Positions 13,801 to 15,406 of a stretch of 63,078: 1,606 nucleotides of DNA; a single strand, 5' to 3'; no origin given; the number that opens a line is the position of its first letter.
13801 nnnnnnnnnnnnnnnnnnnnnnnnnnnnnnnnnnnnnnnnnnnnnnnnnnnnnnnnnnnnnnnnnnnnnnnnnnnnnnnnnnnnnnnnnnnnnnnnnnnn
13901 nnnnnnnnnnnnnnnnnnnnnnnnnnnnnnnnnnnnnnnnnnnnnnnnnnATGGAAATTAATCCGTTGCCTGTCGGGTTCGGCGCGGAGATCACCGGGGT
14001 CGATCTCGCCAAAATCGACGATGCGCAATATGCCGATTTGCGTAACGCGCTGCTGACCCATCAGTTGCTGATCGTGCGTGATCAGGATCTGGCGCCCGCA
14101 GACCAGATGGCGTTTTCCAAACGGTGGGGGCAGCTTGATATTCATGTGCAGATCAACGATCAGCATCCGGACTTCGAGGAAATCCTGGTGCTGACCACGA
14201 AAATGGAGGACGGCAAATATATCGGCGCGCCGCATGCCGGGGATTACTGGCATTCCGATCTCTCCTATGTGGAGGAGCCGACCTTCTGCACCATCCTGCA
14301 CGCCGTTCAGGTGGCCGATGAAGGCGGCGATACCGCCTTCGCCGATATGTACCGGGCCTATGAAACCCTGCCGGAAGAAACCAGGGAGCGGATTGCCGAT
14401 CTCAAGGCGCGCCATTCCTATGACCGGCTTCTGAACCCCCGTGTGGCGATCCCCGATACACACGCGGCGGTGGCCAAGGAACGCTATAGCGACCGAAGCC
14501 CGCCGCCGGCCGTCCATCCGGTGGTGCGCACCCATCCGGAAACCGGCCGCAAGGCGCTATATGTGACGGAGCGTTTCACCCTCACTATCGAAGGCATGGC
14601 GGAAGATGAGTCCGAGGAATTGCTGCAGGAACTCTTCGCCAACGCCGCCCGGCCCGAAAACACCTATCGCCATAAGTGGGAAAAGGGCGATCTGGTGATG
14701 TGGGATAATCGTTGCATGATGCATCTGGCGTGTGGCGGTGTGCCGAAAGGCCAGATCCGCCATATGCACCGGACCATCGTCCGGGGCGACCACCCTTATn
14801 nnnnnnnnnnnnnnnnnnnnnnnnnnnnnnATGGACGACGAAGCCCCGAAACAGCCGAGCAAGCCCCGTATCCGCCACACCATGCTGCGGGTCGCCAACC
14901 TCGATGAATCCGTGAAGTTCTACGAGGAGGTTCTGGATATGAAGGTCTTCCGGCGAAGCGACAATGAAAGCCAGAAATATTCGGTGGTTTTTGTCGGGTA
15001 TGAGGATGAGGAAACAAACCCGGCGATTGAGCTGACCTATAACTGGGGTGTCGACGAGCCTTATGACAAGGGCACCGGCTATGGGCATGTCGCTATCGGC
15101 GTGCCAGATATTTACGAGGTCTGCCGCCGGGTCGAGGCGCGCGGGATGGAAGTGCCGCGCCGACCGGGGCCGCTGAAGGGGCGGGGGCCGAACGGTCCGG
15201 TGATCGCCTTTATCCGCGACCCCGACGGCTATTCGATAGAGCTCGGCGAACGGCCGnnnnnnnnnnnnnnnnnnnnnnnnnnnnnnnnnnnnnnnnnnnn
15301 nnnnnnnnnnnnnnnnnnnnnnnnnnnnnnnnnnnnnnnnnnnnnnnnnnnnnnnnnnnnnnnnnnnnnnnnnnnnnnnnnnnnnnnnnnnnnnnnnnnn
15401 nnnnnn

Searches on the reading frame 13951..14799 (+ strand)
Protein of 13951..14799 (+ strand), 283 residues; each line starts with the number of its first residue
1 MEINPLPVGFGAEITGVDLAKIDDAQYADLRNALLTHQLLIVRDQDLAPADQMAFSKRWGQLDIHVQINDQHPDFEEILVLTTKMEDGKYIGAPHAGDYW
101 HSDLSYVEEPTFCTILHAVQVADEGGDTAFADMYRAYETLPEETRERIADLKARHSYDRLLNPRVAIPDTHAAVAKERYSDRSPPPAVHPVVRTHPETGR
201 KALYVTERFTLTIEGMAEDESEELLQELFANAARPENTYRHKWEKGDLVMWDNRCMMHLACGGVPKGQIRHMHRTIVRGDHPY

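Call 76: search_protein_families(library=ncbifam, proteins=[window:13951-14799:+], max_evalue=1e-10)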
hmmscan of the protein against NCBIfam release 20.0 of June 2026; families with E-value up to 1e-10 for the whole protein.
window:13951-14799:+ (283 aa): 3 families
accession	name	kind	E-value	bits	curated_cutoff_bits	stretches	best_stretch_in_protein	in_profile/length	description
NF007104.0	PRK09553.1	equivalog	4.7e-68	229.4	313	1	2-283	6-279/282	taurine dioxygenase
NF049937.1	CMthFAOxDecarbScoE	equivalog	2.9e-48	164.5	400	1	8-276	9-282/295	(3R)-3-[(carboxymethyl)amino]fatty acid oxygenase/decarboxylase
NF045815.1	Neo-PentlctneFsynPtlD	equivalog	1.3e-45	155.9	550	1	1-259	1-269/301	neopentalenolactone/pentalenolactone F synthase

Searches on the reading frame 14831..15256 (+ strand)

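Call 76: search_protein_families(library=ncbifam, proteins=[window:14831-15256:+], max_evalue=1e-10)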
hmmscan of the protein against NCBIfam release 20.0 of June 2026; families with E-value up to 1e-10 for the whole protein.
window:14831-15256:+ (142 aa): 3 families
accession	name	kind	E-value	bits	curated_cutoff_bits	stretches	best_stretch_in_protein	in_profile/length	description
TIGR00068.2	glyox_I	equivalog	2.7e-41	140.8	120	1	14-138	2-137/143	lactoylglutathione lyase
NF007629.0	PRK10291.1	equivalog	8.1e-40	135.8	246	1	13-140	2-125/135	lactoylglutathione lyase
NF050074.1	glyox_I_GloA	exception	1.5e-29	102.6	165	1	14-138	2-119/121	lactoylglutathione lyase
